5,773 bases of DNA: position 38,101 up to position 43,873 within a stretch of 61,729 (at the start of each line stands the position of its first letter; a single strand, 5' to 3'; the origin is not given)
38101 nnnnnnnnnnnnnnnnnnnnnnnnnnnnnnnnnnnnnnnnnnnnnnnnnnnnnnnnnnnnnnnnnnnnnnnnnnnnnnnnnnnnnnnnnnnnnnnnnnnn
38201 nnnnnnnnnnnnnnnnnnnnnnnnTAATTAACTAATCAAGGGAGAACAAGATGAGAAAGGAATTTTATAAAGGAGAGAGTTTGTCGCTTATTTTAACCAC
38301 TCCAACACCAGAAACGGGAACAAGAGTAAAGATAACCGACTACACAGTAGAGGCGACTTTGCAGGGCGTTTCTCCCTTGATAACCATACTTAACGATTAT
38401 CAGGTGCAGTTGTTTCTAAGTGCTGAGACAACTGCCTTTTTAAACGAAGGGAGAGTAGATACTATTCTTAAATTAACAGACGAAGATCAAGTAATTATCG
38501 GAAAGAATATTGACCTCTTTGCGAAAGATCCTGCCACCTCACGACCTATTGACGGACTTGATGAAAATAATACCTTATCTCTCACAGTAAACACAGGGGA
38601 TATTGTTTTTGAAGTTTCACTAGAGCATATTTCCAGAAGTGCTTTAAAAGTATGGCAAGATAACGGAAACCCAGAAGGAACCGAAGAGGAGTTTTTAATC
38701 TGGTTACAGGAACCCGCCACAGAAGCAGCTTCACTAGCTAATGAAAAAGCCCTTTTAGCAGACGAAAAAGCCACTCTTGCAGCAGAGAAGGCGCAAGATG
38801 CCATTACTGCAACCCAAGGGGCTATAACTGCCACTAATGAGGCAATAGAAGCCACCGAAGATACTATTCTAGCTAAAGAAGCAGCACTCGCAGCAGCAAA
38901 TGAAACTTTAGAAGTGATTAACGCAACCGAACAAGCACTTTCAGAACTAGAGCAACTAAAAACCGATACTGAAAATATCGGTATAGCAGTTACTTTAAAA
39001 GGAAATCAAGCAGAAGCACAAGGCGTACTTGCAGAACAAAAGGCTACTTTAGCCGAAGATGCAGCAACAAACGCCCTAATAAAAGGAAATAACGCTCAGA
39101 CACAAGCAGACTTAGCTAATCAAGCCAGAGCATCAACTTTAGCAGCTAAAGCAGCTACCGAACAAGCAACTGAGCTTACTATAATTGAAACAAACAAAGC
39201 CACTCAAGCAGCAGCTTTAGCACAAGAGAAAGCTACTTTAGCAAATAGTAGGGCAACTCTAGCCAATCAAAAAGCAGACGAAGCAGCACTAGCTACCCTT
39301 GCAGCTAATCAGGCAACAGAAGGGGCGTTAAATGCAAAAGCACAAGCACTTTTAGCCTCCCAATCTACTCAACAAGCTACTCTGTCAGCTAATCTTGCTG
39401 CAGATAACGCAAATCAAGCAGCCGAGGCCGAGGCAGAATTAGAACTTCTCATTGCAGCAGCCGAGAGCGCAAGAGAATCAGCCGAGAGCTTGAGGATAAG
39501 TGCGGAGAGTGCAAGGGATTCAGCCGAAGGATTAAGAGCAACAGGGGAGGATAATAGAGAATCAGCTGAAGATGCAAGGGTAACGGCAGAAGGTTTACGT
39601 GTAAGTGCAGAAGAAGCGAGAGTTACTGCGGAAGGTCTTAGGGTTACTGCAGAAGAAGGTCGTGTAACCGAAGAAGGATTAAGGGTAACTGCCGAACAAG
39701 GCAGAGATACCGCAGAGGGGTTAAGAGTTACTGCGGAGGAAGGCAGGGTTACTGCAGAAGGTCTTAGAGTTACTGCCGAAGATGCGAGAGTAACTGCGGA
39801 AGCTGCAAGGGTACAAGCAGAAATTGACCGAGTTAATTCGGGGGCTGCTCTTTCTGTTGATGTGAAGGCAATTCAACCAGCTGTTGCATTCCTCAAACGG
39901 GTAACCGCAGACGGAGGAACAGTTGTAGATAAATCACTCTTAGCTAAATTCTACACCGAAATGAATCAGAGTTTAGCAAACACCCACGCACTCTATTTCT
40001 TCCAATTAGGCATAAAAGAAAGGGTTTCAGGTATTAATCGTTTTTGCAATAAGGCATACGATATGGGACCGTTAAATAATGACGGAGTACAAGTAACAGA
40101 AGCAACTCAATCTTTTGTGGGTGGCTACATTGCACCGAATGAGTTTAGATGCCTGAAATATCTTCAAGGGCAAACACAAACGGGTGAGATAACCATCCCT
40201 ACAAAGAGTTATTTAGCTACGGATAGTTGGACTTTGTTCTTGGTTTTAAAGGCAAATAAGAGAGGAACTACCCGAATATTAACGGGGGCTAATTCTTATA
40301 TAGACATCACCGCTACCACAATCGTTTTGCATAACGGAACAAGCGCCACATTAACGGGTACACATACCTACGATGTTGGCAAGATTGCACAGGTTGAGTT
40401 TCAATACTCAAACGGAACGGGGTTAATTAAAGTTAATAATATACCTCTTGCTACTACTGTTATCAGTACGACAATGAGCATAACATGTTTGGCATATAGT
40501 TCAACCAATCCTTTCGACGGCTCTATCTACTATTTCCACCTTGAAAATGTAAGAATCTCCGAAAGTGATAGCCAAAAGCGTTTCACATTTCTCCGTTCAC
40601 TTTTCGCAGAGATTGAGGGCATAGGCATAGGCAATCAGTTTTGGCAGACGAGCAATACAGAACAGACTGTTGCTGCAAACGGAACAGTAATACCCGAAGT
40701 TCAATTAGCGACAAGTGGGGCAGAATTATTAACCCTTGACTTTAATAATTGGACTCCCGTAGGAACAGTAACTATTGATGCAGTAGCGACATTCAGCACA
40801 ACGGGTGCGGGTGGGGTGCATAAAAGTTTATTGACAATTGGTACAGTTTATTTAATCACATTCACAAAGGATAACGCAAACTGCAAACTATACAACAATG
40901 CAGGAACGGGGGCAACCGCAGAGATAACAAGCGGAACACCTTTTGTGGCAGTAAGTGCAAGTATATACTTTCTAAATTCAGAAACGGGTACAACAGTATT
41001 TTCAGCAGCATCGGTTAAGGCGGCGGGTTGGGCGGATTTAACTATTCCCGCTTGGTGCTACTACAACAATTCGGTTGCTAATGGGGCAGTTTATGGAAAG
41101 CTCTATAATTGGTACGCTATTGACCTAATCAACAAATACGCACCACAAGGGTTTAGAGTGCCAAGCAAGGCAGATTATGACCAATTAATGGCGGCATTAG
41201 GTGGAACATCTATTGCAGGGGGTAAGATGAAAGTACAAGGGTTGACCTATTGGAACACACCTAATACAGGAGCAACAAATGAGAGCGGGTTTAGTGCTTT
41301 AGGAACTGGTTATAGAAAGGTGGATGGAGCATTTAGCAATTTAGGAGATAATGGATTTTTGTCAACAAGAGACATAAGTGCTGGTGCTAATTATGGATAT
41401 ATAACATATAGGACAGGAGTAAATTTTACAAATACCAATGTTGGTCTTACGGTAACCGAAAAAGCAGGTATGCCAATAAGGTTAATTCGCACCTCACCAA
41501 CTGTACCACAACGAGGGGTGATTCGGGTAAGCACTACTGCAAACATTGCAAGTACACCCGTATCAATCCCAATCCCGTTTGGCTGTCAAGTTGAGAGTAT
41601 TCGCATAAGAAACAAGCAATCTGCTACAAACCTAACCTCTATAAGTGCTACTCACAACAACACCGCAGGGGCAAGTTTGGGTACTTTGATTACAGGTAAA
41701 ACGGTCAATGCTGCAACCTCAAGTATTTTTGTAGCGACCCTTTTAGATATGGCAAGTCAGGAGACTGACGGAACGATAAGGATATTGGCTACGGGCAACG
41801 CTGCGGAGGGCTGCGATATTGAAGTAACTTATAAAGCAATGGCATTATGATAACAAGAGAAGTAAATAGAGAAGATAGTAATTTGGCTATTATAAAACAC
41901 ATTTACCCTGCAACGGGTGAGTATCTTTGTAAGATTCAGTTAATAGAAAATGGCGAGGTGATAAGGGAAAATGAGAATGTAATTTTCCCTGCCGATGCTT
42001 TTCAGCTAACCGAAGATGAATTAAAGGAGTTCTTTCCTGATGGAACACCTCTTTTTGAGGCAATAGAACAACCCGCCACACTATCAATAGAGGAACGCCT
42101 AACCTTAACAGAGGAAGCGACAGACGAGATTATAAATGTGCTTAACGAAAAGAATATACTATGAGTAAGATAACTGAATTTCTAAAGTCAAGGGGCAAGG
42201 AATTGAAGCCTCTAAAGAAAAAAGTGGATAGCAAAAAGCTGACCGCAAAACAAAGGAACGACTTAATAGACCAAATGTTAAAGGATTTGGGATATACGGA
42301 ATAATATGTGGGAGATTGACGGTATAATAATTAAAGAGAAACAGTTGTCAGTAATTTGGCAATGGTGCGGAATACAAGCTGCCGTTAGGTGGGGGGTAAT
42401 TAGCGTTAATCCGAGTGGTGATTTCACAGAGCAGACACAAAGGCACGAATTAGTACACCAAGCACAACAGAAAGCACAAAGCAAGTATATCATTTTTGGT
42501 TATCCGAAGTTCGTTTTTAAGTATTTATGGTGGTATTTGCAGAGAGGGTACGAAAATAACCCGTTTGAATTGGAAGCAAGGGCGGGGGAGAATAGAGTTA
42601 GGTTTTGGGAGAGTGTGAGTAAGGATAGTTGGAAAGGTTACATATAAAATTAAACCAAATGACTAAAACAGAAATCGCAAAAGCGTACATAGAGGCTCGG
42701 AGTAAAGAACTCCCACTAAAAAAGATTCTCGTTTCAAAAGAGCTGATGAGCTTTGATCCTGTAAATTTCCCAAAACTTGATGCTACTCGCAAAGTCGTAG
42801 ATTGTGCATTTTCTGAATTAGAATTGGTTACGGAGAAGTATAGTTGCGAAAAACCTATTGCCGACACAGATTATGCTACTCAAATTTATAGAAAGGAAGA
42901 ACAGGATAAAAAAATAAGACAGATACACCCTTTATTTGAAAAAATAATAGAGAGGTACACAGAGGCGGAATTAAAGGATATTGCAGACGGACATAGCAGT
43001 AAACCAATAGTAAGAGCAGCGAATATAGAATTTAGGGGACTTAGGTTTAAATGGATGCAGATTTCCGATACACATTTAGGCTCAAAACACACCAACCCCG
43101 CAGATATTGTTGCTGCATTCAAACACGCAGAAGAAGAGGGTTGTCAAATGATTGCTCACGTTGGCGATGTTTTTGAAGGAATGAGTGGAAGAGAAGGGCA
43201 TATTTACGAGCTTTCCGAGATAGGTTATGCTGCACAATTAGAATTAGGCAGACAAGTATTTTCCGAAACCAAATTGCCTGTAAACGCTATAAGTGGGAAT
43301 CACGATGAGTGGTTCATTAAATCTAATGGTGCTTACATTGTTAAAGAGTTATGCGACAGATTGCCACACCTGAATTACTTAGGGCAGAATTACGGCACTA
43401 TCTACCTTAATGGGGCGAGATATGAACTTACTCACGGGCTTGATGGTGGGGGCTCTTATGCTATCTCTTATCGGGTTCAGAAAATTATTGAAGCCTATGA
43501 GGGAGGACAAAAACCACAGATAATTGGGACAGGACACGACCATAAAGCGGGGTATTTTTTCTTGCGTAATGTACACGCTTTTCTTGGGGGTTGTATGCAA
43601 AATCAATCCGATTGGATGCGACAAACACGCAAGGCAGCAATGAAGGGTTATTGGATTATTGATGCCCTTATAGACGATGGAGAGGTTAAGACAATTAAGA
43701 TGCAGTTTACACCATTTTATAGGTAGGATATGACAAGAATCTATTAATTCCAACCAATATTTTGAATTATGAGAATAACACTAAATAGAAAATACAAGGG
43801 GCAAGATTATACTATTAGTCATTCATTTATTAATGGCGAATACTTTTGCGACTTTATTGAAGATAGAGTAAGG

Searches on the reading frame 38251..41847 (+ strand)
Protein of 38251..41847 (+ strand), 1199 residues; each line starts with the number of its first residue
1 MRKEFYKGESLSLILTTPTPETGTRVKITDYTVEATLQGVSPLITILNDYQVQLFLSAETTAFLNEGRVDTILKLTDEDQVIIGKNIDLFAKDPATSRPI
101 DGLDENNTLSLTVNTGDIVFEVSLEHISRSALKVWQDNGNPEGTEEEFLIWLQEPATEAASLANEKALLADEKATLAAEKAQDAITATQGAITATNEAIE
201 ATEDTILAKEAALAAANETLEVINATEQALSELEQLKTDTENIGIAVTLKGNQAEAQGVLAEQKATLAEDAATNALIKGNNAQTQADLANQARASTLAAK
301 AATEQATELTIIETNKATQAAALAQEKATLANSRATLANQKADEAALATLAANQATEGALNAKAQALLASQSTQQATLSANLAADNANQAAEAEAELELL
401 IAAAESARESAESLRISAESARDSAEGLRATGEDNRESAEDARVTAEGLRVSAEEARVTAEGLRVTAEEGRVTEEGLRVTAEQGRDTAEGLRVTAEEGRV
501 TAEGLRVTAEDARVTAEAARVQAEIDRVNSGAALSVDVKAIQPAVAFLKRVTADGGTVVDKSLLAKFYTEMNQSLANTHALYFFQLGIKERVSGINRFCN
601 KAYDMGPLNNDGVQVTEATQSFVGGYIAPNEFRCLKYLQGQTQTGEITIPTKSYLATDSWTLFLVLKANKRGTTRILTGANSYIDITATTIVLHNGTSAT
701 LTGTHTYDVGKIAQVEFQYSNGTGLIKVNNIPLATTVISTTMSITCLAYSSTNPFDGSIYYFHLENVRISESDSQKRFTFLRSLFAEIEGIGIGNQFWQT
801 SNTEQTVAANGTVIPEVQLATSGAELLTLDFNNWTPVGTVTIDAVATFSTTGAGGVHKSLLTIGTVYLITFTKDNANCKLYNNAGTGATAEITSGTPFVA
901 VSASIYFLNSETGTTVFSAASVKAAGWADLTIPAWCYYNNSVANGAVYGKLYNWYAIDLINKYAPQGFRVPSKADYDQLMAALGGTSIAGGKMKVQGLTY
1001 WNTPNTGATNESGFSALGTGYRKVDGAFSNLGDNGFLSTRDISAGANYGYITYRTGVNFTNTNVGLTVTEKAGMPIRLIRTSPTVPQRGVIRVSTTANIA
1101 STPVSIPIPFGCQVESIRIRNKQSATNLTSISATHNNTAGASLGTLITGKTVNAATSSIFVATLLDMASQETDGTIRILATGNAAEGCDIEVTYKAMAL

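Call 62: search_protein_families(library=pfam, proteins=[window:38251-41847:+], max_evalue=0.01)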
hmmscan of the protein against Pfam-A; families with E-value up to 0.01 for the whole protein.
window:38251-41847:+ (1199 aa): 1 family
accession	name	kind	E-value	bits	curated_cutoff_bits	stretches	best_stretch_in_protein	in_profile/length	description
PF09603.15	Fib_succ_major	-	6.8e-22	79.1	33.9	1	921-1080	29-187/187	Fibrobacter succinogenes major domain (Fib_succ_major)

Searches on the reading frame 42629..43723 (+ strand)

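Call 62: search_protein_families(library=pfam, proteins=[window:42629-43723:+], max_evalue=0.01)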
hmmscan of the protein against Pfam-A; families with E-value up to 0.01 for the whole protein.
window:42629-43723:+ (365 aa): 2 families
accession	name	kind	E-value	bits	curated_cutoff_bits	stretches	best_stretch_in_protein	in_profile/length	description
PF12850.12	Metallophos_2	-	2.4e-08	34.6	27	1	144-310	5-122/154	Calcineurin-like phosphoesterase superfamily domain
PF00149.33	Metallophos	-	4.4e-07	31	21.5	1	143-271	4-116/191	Calcineurin-like phosphoesterase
